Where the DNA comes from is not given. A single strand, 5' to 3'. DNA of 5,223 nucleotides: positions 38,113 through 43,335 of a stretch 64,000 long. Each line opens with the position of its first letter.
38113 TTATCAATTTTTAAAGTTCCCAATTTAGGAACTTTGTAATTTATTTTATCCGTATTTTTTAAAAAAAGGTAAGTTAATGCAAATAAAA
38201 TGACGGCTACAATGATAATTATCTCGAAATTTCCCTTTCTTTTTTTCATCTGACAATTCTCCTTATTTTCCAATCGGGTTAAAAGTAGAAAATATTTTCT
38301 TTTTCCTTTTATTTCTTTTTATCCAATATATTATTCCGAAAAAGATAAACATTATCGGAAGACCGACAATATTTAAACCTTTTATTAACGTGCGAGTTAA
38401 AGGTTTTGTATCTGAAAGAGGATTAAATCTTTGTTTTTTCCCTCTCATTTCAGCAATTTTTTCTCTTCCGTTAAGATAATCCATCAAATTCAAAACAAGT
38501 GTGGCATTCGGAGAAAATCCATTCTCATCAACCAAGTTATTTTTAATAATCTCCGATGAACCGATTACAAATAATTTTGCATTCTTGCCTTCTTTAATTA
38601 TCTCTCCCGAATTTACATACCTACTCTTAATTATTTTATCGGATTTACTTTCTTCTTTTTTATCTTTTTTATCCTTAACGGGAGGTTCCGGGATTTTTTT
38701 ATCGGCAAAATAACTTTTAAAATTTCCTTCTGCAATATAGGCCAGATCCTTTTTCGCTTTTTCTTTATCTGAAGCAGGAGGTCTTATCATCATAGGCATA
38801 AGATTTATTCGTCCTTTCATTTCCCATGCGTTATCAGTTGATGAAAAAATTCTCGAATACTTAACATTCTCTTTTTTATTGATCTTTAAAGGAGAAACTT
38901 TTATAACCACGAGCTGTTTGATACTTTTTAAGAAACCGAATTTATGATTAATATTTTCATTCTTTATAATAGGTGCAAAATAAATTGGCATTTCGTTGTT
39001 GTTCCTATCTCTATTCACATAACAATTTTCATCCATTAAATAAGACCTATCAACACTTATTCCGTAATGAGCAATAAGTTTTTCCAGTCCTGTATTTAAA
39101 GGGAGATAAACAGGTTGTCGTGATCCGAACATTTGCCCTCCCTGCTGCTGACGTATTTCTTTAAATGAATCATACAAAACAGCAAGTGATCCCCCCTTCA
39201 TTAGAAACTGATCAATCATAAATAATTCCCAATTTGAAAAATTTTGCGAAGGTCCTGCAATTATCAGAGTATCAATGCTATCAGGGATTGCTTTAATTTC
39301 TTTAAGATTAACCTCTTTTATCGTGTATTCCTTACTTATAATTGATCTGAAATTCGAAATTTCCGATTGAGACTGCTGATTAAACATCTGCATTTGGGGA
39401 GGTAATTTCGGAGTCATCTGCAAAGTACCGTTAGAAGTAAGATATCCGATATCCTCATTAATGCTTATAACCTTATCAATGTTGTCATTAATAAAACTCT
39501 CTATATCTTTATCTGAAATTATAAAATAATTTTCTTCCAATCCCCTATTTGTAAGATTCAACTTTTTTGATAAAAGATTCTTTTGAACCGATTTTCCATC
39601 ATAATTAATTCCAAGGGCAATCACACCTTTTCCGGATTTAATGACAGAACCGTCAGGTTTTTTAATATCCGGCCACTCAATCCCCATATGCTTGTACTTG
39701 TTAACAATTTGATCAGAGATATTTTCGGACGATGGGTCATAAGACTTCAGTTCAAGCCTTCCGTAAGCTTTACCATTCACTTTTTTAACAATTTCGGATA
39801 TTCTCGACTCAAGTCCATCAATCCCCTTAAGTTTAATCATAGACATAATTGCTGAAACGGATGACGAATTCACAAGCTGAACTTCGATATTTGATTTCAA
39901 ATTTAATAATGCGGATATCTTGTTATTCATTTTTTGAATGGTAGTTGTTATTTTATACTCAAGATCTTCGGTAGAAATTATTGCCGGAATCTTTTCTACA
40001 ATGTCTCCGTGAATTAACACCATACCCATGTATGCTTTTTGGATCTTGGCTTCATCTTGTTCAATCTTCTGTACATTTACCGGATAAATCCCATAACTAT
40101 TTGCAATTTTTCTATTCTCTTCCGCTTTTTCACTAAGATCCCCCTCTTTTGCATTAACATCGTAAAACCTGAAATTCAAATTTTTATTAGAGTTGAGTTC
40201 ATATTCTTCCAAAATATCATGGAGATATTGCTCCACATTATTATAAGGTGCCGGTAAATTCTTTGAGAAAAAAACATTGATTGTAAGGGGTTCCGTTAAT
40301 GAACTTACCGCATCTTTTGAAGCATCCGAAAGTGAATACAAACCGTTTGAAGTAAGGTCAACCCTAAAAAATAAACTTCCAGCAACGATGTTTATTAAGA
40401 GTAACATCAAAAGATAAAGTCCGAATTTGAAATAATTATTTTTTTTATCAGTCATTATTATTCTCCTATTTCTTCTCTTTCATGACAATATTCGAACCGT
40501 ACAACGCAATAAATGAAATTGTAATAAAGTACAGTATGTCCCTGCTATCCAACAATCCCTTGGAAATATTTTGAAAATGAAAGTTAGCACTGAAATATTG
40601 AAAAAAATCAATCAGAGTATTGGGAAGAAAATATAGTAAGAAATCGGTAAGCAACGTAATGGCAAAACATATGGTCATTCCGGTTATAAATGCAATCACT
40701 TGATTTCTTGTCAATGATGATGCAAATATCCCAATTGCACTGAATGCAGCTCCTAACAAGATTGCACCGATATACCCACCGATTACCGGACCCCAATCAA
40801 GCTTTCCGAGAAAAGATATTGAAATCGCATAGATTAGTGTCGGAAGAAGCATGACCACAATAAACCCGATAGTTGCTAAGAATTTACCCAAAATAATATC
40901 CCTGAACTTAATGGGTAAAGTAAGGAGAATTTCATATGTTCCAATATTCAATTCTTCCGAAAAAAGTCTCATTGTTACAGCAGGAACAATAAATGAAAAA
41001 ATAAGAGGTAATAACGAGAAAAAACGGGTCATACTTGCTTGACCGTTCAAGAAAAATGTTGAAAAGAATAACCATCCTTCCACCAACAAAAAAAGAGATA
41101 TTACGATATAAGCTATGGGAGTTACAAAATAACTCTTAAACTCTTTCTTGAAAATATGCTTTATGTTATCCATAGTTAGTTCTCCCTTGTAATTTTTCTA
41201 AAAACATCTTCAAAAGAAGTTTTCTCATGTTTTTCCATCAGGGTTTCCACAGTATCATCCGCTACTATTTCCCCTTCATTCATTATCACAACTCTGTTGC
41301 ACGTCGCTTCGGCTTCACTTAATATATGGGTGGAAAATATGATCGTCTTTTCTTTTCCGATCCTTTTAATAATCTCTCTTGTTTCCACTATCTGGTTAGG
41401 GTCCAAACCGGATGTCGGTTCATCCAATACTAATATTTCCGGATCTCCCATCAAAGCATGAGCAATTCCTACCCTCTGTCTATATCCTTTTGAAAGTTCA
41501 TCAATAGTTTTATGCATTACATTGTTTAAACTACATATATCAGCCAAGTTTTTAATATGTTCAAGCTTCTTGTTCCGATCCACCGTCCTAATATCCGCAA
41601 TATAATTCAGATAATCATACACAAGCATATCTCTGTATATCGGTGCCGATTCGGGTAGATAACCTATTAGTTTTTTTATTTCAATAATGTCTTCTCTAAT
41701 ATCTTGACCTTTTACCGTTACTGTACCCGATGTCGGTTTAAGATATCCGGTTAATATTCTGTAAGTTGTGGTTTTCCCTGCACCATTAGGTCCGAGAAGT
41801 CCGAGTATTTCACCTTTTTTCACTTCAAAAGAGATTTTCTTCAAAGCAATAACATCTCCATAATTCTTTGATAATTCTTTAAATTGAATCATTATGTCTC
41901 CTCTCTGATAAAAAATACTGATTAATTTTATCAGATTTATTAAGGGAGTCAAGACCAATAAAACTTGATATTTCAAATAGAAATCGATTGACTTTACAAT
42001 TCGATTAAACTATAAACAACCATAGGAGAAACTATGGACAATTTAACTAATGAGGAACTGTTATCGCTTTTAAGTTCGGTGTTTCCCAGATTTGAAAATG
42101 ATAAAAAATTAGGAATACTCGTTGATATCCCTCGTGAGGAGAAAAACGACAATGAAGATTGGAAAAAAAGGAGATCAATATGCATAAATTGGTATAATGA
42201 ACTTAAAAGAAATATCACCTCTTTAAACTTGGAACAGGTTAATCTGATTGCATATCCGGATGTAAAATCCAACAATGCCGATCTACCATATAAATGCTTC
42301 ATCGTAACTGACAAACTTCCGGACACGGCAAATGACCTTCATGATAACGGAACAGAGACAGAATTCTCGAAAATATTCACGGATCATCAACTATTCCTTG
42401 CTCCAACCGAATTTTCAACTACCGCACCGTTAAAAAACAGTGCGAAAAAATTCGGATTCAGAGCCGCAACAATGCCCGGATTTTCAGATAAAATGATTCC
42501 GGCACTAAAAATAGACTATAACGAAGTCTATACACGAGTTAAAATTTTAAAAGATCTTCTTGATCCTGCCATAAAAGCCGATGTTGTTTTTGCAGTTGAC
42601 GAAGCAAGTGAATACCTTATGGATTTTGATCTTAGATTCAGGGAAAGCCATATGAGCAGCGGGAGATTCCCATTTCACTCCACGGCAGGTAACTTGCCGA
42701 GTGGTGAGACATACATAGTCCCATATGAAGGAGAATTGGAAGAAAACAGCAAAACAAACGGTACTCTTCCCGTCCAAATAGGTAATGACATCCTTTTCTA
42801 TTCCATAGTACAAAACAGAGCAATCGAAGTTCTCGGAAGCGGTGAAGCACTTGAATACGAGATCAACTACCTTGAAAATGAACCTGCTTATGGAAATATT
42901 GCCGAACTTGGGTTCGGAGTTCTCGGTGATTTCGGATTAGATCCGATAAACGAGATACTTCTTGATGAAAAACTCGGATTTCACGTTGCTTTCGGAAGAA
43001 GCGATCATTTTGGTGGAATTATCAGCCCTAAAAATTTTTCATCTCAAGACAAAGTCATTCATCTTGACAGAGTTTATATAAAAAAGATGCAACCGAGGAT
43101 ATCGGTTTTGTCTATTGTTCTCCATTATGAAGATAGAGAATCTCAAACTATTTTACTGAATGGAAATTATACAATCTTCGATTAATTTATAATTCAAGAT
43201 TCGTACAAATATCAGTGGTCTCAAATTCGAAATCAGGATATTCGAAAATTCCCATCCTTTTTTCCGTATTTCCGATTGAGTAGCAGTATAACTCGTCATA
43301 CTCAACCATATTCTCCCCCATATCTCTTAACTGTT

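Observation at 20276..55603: Pervasive leaderless-type gene starts across the window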

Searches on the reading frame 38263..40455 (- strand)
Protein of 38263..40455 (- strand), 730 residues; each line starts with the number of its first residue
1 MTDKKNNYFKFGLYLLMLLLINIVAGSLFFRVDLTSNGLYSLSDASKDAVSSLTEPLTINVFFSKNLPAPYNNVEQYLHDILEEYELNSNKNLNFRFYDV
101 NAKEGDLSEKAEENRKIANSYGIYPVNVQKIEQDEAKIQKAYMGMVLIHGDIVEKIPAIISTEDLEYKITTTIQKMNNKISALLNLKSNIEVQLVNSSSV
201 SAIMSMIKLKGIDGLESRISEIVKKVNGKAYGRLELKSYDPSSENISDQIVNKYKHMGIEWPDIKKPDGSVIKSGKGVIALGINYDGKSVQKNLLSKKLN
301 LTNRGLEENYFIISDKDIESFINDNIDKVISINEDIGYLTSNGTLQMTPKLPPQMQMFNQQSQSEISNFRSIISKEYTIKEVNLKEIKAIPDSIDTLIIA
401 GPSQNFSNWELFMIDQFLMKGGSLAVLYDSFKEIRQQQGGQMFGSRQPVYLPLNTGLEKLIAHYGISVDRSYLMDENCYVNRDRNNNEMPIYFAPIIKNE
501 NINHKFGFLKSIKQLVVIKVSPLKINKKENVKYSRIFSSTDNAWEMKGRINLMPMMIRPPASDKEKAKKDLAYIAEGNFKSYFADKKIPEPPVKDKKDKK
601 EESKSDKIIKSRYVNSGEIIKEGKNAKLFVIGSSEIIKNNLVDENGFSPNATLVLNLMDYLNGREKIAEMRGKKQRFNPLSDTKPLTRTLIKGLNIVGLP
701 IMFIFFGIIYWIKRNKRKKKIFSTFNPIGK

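Call 10: search_protein_families(library=pfam, proteins=[window:38263-40455:-])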
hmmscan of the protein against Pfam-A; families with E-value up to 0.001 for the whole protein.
window:38263-40455:- (730 aa): 2 families
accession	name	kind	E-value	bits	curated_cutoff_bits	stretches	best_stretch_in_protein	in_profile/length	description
PF09822.16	ABC_transp_aux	-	2.2e-48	165.4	34.7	1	335-656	3-287/288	ABC-type uncharacterized transport system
PF23357.1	DUF7088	-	2.9e-26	92.1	27.8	1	37-147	2-104/105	Domain of unknown function (DUF7088)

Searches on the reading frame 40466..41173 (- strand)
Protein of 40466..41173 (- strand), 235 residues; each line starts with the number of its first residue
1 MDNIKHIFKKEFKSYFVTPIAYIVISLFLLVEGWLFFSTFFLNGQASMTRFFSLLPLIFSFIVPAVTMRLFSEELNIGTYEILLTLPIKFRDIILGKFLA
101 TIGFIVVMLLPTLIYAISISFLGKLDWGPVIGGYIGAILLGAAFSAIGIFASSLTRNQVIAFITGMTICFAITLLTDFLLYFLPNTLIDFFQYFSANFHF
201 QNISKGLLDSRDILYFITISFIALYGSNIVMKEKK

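Call 10: search_protein_families(library=pfam, proteins=[window:40466-41173:-])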
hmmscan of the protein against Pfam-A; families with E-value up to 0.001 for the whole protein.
window:40466-41173:- (235 aa): 5 families
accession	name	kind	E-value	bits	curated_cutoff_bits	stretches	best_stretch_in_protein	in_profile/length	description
PF12679.13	ABC2_membrane_2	-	3.3e-11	43.4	27.2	1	54-188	73-211/283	ABC-2 family transporter protein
PF13346.12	ABC2_membrane_5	-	3.4e-07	30.4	25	1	33-201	20-172/205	ABC-2 family transporter protein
PF12698.13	ABC2_membrane_3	-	3.1e-06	27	31.6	1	51-202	164-313/347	ABC-2 family transporter protein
PF12730.13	ABC2_membrane_4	-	1.5e-05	25.5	27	1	21-168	15-175/179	ABC-2 family transporter protein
PF01061.29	ABC2_membrane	-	5e-05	23.4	26.9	1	4-180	3-181/211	ABC-2 type transporter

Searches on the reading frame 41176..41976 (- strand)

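Call 10: search_protein_families(library=pfam, proteins=[window:41176-41976:-])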
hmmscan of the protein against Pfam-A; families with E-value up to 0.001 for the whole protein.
window:41176-41976:- (266 aa): 2 families
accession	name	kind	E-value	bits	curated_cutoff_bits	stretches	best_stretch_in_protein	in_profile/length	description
PF00005.33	ABC_tran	-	3e-32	112.5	25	1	45-189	1-137/137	ABC transporter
PF13304.12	AAA_21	-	2.4e-09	38.1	27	1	159-218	236-299/304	AAA domain, putative AbiEii toxin, Type IV TA system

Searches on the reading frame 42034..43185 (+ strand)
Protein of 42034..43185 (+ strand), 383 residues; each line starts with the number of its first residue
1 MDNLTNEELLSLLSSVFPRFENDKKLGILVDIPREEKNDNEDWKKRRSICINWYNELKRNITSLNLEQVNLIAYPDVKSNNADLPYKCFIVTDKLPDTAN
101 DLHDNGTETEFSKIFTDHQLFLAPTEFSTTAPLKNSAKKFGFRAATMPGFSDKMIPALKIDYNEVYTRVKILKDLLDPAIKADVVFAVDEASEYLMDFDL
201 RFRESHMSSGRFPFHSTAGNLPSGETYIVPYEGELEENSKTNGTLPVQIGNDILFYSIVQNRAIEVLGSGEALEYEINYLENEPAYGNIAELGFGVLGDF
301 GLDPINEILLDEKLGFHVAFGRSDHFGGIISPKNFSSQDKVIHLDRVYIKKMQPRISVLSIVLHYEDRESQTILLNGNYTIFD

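Call 10: search_protein_families(library=pfam, proteins=[window:42034-43185:+])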
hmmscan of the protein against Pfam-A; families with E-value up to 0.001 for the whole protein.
window:42034-43185:+ (383 aa): 0 families

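Call 60: search_protein_families(library=pfam, proteins=[window:42034-43185:+])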
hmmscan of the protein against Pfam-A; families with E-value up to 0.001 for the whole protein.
window:42034-43185:+ (383 aa): 0 families
